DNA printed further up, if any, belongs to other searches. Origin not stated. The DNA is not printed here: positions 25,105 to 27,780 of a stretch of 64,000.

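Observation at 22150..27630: Mo-hydroxylase catalytic subunit without FeS/FAD subunits, co-operonic with a Rieske oxygenase without reductase or ferredoxin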

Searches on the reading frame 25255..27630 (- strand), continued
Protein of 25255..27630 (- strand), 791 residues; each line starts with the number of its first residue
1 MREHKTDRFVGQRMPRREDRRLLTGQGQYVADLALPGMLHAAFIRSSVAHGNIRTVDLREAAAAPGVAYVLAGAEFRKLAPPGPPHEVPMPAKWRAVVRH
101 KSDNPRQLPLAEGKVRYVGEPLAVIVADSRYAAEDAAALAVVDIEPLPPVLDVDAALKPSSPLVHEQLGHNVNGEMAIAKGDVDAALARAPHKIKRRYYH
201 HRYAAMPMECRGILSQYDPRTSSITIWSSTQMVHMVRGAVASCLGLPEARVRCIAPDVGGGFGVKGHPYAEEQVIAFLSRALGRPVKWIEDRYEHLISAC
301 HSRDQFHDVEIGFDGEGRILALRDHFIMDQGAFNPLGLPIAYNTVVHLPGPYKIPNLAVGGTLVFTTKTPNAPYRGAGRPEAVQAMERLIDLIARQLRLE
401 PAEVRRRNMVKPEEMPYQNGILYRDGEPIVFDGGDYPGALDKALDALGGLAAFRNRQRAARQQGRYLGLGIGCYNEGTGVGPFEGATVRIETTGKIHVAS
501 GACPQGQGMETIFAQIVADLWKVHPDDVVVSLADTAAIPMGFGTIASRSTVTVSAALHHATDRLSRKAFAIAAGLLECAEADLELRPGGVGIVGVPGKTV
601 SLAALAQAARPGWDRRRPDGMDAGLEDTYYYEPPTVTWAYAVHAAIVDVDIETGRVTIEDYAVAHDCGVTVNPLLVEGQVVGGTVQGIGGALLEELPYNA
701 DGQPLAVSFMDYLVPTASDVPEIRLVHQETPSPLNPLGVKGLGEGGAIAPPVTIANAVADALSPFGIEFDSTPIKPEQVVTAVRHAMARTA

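Call 27: search_solved_structures(query=window:25255-27630:-, max_evalue=1e-120, show_alignments=4)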
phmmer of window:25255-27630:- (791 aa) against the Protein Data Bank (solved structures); distinct sequences matched with E-value up to 1e-120: 6.
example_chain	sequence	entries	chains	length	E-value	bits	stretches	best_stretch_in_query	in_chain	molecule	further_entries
1t3q_B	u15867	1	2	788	4.5e-161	541.2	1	8-784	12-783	quinoline 2-oxidoreductase large subunit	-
7dqx_A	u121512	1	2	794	5.5e-151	507.8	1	7-781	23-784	6-hydroxypseudooxynicotine dehydrogenase complex subunit gamma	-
8uem_A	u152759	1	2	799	1e-146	493.7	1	13-783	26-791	Carbon monoxide dehydrogenase (Large chain), CoxL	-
1zxi_B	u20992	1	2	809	8.7e-126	424.5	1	10-763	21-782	Carbon monoxide dehydrogenase large chain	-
1n5w_B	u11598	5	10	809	1.3e-125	423.9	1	10-763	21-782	Carbon monoxide dehydrogenase large chain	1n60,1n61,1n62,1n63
1ffu_B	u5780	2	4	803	3e-125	422.7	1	11-770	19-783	CUTL, MOLYBDOPROTEIN OF CARBON MONOXIDE DEHYDROGENASE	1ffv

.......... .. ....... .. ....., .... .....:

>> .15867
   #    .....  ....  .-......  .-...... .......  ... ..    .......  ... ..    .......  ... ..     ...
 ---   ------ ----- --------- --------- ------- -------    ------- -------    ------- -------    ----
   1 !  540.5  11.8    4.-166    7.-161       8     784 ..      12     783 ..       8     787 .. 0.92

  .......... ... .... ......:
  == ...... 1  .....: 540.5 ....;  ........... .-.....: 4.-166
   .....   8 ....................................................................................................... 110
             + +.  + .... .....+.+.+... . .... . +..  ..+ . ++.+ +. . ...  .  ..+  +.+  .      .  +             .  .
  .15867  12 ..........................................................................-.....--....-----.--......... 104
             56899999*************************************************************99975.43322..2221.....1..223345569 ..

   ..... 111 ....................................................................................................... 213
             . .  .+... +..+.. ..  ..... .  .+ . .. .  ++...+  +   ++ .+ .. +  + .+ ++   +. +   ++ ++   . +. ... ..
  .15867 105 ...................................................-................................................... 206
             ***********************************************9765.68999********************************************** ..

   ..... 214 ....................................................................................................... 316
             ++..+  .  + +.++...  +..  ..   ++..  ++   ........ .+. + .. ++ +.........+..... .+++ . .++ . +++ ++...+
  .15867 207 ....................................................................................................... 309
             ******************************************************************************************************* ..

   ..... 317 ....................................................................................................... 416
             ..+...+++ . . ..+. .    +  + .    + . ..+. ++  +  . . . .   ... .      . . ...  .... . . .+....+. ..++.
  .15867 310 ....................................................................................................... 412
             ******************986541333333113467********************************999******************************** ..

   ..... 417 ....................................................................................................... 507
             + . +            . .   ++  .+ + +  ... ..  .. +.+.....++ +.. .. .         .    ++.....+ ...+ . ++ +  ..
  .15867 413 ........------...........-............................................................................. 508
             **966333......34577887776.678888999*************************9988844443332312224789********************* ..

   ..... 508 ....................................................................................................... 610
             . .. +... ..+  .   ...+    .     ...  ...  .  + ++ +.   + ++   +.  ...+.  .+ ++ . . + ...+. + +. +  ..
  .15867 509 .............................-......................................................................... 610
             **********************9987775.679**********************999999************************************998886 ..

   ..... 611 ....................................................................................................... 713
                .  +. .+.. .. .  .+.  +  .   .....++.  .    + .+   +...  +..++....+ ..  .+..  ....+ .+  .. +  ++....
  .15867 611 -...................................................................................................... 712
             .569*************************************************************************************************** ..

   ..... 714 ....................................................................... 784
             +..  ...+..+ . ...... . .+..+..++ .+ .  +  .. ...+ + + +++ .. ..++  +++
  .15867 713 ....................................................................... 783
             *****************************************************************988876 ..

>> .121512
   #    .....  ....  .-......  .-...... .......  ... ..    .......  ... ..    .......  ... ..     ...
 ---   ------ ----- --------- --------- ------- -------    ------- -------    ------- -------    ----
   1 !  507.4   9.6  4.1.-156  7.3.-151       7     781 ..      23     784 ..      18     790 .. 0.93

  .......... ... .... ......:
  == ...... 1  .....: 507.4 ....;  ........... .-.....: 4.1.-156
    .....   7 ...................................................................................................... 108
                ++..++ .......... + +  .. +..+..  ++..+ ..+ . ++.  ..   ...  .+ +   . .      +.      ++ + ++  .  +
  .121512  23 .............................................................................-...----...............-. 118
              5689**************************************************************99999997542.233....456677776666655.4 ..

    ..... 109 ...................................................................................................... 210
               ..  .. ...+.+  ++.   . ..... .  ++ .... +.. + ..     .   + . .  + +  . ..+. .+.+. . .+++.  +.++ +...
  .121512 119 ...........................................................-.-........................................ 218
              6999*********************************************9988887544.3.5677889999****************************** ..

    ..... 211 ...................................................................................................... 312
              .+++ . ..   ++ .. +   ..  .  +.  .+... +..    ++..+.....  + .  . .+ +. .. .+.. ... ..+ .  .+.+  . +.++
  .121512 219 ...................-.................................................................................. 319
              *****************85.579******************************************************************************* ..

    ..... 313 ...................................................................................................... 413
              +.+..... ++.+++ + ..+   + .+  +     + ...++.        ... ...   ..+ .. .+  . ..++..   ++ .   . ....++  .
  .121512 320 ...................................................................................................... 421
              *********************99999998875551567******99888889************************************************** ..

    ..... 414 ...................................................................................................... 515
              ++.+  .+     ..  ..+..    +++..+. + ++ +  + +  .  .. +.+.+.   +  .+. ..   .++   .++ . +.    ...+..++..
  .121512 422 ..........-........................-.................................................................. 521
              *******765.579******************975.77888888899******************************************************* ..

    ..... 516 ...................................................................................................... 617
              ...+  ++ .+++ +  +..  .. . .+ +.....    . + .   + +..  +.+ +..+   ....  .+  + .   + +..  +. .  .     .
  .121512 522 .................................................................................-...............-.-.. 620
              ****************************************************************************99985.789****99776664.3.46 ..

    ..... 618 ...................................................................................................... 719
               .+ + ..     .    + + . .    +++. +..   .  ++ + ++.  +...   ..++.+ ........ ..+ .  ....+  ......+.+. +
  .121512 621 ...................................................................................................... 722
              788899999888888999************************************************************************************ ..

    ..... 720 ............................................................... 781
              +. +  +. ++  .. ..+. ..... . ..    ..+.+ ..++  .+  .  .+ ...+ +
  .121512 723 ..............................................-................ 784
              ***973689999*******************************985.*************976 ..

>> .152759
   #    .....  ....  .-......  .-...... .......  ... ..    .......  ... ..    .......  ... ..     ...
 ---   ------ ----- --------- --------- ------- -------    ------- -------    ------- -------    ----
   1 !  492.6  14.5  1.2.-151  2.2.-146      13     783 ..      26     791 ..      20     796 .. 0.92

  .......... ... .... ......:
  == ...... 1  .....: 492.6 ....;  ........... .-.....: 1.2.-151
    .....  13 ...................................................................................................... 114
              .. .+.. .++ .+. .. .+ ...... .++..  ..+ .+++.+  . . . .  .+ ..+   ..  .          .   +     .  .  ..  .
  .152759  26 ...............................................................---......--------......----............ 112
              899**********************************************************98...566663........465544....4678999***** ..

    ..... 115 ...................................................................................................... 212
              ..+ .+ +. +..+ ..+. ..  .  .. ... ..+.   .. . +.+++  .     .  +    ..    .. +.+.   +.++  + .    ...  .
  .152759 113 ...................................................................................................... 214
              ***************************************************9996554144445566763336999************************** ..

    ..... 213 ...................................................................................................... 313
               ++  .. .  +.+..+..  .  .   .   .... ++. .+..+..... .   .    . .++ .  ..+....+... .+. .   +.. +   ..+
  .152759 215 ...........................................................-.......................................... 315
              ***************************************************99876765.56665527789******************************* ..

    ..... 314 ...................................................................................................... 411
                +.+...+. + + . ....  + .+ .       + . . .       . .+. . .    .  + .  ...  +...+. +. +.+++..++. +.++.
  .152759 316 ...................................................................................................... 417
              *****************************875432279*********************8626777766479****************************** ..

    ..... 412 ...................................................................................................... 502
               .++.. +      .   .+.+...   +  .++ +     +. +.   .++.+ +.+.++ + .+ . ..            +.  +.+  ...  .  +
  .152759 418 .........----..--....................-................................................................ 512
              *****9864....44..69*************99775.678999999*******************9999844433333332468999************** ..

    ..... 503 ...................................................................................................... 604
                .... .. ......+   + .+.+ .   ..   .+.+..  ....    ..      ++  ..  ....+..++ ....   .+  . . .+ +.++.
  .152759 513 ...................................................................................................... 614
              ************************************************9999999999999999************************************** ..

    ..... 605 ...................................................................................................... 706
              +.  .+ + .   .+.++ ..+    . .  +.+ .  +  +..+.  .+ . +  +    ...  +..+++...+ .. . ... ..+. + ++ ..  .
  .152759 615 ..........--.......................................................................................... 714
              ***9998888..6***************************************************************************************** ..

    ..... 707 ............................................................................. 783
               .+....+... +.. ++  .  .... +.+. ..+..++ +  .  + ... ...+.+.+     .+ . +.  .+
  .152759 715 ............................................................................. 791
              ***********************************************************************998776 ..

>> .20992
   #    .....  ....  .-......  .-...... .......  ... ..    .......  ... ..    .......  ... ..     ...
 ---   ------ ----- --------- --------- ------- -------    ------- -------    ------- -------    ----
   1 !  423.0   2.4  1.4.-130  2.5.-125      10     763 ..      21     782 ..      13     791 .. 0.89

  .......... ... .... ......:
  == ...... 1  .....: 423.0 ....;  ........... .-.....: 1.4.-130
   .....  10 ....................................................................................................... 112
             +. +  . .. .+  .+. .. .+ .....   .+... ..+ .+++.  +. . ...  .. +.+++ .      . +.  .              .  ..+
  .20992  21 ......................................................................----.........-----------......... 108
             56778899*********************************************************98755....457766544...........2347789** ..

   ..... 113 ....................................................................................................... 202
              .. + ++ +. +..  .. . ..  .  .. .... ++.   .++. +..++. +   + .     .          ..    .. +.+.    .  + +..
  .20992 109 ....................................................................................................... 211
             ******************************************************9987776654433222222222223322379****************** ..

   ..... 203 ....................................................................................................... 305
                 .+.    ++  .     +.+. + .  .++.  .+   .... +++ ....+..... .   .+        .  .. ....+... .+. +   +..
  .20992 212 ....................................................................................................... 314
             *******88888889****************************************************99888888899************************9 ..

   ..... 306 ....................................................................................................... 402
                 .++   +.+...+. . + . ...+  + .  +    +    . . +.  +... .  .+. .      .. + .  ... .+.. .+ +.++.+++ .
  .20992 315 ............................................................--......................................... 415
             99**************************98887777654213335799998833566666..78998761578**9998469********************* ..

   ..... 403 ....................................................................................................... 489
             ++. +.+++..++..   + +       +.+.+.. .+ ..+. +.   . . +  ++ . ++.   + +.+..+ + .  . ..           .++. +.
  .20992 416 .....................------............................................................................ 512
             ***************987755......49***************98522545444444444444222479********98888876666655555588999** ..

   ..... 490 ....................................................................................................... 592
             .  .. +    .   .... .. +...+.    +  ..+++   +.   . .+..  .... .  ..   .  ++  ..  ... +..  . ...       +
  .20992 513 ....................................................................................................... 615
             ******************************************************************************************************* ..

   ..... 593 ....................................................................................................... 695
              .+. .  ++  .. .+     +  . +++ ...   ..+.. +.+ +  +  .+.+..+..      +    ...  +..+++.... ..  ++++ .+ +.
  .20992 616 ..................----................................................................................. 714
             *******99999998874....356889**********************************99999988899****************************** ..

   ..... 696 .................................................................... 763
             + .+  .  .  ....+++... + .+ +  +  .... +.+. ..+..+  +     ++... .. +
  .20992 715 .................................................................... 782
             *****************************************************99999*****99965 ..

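Call 31: find_encoding_contigs(protein=window:25255-27630:-, flank=10000, max_places=4)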
Protein window:25255-27630:- (791 aa): 2 contigs read that carry it; 2 places shown.
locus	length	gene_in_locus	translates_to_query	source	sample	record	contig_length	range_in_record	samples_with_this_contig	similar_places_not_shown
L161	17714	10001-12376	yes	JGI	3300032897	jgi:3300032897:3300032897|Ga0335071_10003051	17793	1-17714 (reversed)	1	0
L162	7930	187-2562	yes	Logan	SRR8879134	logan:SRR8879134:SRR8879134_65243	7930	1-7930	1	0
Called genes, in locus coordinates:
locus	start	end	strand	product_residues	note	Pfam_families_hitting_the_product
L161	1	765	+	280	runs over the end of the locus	?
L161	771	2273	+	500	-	PF01979:Amidohydro_1, PF07969:Amidohydro_3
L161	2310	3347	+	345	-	PF09084:NMT1, PF12974:Phosphonate-bd (weak)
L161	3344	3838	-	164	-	PF00383:dCMP_cyt_deam_1, PF14437:MafB19-deam, PF14439:Bd3614-deam (weak), PF18772:APOBEC2 (faint)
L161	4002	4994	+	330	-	PF09084:NMT1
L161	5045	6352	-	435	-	PF00296:Bac_luciferase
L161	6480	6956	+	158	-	PF00383:dCMP_cyt_deam_1, PF14437:MafB19-deam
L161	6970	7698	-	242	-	PF00528:BPD_transp_1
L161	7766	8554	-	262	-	PF20703:nSTAND1 (weak), PF00005:ABC_tran, PF13304:AAA_21 (faint)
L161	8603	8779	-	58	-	-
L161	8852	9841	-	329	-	PF13379:NMT1_2 (weak), PF09084:NMT1, PF16868:NMT1_3 (weak)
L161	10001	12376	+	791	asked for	PF01315:Ald_Xan_dh_C, PF02738:MoCoBD_1, PF20256:MoCoBD_2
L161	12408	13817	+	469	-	PF03972:MmgE_PrpD_N, PF19305:MmgE_PrpD_C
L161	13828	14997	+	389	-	PF00355:Rieske, PF00848:Ring_hydroxyl_A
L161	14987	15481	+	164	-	PF13577:SnoaL_4, PF00866:Ring_hydroxyl_B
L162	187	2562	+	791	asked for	PF01315:Ald_Xan_dh_C, PF02738:MoCoBD_1, PF20256:MoCoBD_2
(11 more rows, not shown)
